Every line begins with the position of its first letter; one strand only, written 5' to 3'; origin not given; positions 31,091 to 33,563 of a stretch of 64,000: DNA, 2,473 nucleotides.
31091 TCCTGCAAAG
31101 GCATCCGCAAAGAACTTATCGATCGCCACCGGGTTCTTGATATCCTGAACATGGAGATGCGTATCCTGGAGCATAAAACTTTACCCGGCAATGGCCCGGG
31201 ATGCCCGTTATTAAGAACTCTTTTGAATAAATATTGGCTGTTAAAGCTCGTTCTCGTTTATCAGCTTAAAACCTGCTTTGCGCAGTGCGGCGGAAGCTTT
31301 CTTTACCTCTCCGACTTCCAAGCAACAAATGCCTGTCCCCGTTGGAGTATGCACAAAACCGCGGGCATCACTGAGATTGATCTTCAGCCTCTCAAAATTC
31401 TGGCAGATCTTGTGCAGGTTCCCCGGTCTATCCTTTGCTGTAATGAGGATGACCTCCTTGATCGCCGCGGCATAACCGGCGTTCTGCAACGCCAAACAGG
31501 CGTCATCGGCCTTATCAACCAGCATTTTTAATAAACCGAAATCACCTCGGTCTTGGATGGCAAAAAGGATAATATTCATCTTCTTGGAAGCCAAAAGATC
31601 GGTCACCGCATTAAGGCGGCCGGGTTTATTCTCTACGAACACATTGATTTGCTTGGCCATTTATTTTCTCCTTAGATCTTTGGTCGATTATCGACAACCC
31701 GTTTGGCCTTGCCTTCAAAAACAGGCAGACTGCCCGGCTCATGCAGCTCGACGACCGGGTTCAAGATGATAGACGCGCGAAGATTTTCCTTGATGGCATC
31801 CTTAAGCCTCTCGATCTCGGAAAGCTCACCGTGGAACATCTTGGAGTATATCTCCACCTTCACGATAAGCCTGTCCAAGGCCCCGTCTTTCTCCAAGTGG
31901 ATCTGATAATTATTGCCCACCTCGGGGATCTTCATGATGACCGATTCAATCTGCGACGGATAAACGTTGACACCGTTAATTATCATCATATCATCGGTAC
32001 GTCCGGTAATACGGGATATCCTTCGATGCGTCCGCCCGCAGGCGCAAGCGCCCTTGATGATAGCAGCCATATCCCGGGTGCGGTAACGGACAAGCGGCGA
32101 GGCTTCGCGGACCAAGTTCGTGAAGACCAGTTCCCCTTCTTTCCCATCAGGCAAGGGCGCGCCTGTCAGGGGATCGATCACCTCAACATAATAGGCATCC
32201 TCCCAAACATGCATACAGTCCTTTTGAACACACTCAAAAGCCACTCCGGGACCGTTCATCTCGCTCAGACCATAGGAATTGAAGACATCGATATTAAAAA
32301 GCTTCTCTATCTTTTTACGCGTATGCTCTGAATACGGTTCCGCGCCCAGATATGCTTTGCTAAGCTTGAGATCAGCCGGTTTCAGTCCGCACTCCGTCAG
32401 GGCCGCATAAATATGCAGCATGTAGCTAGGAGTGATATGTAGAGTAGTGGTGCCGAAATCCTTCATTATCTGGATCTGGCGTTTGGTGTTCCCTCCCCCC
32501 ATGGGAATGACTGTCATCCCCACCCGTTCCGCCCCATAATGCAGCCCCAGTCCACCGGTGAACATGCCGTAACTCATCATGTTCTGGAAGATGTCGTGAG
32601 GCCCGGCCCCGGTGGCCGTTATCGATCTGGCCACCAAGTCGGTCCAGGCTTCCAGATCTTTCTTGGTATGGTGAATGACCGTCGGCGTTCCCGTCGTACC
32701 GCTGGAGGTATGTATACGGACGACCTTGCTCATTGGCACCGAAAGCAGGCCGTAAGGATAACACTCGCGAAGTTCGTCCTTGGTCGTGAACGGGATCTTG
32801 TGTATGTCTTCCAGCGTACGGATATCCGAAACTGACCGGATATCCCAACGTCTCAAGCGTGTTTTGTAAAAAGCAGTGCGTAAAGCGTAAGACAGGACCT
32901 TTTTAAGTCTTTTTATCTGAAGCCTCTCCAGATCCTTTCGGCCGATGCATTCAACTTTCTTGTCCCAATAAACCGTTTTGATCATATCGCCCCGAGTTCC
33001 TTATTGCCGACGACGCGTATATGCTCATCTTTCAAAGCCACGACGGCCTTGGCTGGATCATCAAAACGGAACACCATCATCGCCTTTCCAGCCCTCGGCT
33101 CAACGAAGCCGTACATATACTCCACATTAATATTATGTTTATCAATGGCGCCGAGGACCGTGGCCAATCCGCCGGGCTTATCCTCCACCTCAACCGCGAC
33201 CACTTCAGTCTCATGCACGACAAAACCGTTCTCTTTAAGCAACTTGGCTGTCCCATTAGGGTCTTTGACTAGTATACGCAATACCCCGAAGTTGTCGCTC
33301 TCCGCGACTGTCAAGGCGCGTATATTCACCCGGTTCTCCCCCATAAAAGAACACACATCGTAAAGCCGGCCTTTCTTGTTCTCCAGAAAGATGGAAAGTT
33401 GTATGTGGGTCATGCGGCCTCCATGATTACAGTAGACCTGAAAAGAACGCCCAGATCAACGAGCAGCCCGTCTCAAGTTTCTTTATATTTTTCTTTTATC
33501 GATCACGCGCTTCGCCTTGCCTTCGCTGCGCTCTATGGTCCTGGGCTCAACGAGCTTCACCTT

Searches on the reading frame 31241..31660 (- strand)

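Call 5: search_protein_families(library=pfam, proteins=[window:31241-31660:-], max_evalue=0.01)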
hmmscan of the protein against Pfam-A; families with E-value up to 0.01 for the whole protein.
window:31241-31660:- (139 aa): 4 families
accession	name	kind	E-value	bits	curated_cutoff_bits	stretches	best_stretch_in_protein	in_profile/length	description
PF19571.5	ACT_8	-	8e-16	58.5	23.5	1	3-139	4-138/141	ACT domain pair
PF01842.31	ACT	-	4.2e-11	42.8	27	2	4-40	2-38/66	ACT domain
PF22629.2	ACT_AHAS_ss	-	1e-10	42.1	27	1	5-53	1-51/67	AHAS small subunit-like ACT domain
PF13291.12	ACT_4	-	1.2e-05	26.4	27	0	4-39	8-43/80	ACT domain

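Call 6: search_protein_families(library=ncbifam, proteins=[window:31241-31660:-], max_evalue=0.01)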
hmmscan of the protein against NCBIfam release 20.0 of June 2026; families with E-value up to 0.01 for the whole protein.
window:31241-31660:- (139 aa): 7 families
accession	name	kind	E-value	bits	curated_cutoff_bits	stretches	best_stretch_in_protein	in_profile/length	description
NF006352.0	PRK08577.1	equivalog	9.1e-07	29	140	1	4-33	58-87/136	hypothetical protein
NF008759.0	PRK11790.1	equivalog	0.00043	19.1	404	0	7-58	344-395/410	phosphoglycerate dehydrogenase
TIGR01127.1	ilvA_1Cterm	equivalog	0.00072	18.6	378.75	0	4-32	307-335/380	threonine ammonia-lyase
TIGR00119.1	acolac_sm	equivalog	0.0015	18.5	56.9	0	3-43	3-43/158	acetolactate synthase small subunit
NF008864.0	PRK11895.1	equivalog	0.0019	17.9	119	0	2-35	3-36/164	acetolactate synthase small subunit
NF001220.0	PRK00194.1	equivalog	0.0025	18.1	74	0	68-127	3-62/90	ACT domain-containing protein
NF005109.0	PRK06545.2-1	equivalog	0.0041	16.3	397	0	62-132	286-358/361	prephenate dehydrogenase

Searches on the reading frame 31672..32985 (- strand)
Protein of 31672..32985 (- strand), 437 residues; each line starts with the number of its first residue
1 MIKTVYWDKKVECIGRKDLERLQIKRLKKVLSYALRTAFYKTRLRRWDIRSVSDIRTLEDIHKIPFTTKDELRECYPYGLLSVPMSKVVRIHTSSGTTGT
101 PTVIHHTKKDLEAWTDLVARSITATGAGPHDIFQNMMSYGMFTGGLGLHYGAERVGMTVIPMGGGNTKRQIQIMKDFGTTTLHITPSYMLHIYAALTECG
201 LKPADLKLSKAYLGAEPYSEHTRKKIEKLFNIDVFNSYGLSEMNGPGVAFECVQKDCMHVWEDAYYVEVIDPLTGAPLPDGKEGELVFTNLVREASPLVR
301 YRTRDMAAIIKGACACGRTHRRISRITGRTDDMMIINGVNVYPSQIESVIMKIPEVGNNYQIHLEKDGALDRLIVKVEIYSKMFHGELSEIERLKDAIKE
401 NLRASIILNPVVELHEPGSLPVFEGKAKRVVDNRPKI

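Call 5: search_protein_families(library=pfam, proteins=[window:31672-32985:-], max_evalue=0.01)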
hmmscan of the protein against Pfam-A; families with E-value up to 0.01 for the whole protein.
window:31672-32985:- (437 aa): 2 families
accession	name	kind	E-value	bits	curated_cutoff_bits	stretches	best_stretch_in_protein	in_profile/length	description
PF14535.12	AMP-binding_C_2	-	4.1e-29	101.1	25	1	338-434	1-96/96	AMP-binding enzyme C-terminal domain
PF00501.34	AMP-binding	-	3.6e-18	66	29.9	1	87-288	163-374/384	AMP-binding enzyme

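Call 6: search_protein_families(library=ncbifam, proteins=[window:31672-32985:-], max_evalue=0.01)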
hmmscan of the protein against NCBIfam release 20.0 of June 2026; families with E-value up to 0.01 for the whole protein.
window:31672-32985:- (437 aa): 55 families (the best 25 are shown)
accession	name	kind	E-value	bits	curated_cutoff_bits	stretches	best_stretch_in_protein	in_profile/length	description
TIGR02155.1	PA_CoA_ligase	equivalog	5.1e-149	496.4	646.3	1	14-434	3-422/422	phenylacetate--CoA ligase PaaK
NF041878.1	paak_haloarch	equivalog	3e-137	457.7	700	1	9-434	3-427/427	phenylacetate--CoA ligase PaaK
NF045666.1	DVU1553_fam_AMP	equivalog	2.1e-61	207.9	300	1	13-329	17-330/331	DVU_1553 family AMP-dependent CoA ligase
NF053551.1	FlxY_rubin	equivalog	5.4e-60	203.3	520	1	16-418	6-403/424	flexirubin biosynthesis putative acyl-CoA ligase FlxY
NF041217.1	BagE_FevW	exception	2.1e-48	165.4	800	1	18-382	12-361/424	bagremycin/ferroverdin synthetase BagE/FevW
TIGR03335.1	F390_ftsA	equivalog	3.5e-48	164.4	458.7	1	6-403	1-398/445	coenzyme F390 synthetase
NF004837.0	PRK06187.1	subfamily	6.5e-15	54.4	476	2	90-254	174-333/531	long-chain-fatty-acid--CoA ligase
TIGR02304.1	aden_form_hyp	equivalog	6.4e-10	38.6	251.9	1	184-374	192-375/430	F390 synthetase-related protein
NF053567.1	HBDA_AROS1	equivalog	7.1e-10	37.9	1000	1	327-404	413-485/523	3-hydroxybenzoate--CoA ligase HbdA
TIGR01733.1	AA-adenyl-dom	subfamily_domain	9.3e-10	37.9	317.4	1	91-286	125-322/409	amino acid adenylation domain-containing protein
NF005850.0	PRK07768.1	subfamily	9.4e-10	37.3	572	1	326-429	432-536/545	long-chain-fatty-acid--CoA ligase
NF006167.0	PRK08308.1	equivalog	2e-09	36.8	513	2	326-359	309-342/414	acyl-CoA synthetase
NF006181.0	PRK08314.1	subfamily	1.9e-08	33.1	705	1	70-288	188-403/563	long-chain-fatty-acid--CoA ligase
TIGR01923.1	menE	equivalog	3.1e-08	32.9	330.15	1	326-358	344-376/442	o-succinylbenzoate--CoA ligase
NF004114.0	PRK05605.1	equivalog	3.3e-08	32.3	766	1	90-403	225-538/575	long-chain-fatty-acid--CoA ligase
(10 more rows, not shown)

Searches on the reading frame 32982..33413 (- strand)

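Call 5: search_protein_families(library=pfam, proteins=[window:32982-33413:-], max_evalue=0.01)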
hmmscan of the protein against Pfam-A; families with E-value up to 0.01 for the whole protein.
window:32982-33413:- (143 aa): 5 families
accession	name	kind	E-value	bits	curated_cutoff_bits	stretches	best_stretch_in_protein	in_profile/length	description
PF19571.5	ACT_8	-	1.5e-25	90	23.5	1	1-141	1-139/141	ACT domain pair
PF01842.31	ACT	-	1.2e-19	70.2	27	2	72-119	3-51/66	ACT domain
PF22629.2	ACT_AHAS_ss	-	6.9e-11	42.6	27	2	74-122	3-50/67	AHAS small subunit-like ACT domain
PF13291.12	ACT_4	-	4e-07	31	27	1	4-49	7-54/80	ACT domain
PF22190.2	TTHA0829-like_ACT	-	0.0041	17.5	27.4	0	72-117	5-47/70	TTHA0829-like ACT domain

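Call 6: search_protein_families(library=ncbifam, proteins=[window:32982-33413:-], max_evalue=0.01)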
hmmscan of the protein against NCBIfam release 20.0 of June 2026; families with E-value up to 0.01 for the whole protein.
window:32982-33413:- (143 aa): 10 families
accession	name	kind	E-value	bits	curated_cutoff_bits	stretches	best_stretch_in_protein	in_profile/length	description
NF008864.0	PRK11895.1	equivalog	9.7e-07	28.6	119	1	5-49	5-49/164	acetolactate synthase small subunit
TIGR00119.1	acolac_sm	equivalog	6.2e-06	26.3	56.9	0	6-49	5-48/158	acetolactate synthase small subunit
NF006352.0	PRK08577.1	equivalog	7.1e-06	26.1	140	0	72-97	59-84/136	hypothetical protein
TIGR01327.1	PGDH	equivalog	3.2e-05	22.9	454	1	68-125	450-507/525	phosphoglycerate dehydrogenase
NF005113.0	PRK06545.2-5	equivalog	5.1e-05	22.4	497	0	72-101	315-344/378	prephenate dehydrogenase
NF005111.0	PRK06545.2-3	equivalog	0.0013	17.9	344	1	61-100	294-333/371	prephenate dehydrogenase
NF005109.0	PRK06545.2-1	equivalog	0.0023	17.1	397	1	44-100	267-323/361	prephenate dehydrogenase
TIGR00656.1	asp_kin_monofn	equivalog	0.0023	17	402.25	0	10-102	276-378/407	aspartate kinase, monofunctional class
NF005110.0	PRK06545.2-2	equivalog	0.0052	16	385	1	53-100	338-385/423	prephenate dehydrogenase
NF003361.0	PRK04435.1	equivalog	0.0054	16.5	131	0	68-97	69-98/148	ACT domain-containing protein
